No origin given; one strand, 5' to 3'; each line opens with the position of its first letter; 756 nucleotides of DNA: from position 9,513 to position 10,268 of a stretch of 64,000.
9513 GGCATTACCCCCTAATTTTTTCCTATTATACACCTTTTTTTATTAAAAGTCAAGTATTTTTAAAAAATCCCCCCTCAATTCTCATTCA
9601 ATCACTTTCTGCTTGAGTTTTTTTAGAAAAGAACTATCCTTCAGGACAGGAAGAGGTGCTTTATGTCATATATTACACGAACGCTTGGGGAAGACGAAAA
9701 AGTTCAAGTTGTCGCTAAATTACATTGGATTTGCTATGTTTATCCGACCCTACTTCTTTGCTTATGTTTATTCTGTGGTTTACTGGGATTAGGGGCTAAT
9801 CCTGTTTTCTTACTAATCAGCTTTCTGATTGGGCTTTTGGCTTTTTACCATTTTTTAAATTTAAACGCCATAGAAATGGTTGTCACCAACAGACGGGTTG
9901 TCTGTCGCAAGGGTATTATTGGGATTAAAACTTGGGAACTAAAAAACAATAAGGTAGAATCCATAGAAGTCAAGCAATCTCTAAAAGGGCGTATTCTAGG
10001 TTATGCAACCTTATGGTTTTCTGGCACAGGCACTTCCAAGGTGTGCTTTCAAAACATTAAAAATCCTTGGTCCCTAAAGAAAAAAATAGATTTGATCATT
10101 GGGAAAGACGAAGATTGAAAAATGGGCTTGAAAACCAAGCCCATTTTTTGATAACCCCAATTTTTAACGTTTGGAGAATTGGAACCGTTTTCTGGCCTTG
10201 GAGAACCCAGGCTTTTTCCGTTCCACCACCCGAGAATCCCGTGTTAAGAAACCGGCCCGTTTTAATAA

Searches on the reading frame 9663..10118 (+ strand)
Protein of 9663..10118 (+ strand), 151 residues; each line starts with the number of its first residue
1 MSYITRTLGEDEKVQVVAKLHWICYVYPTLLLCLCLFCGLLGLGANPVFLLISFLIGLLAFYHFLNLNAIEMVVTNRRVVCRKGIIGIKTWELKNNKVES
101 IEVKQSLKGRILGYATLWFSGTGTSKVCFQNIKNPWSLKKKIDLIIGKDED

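Call 6: search_protein_families(library=pfam, proteins=[window:9663-10118:+], max_evalue=1)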
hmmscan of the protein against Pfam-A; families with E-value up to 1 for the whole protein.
window:9663-10118:+ (151 aa): 5 families
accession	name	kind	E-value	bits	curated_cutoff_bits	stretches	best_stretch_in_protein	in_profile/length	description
PF03703.20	bPH_2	-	3.7e-10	40.4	22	1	71-141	5-77/78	Bacterial PH domain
PF14470.12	bPH_3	-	0.0091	16.9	23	1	65-133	15-82/95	Bacterial PH domain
PF13131.11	DUF3951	-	0.041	14.5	26.3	1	40-72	3-35/52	Protein of unknown function (DUF3951)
PF17509.7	DUF5440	-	0.19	11.8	27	1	75-98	12-35/93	Family of unknown function (DUF5440)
PF04246.17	RseC_MucC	-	0.2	12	24.4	1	15-68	61-114/130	Positive regulator of sigma(E), RseC/MucC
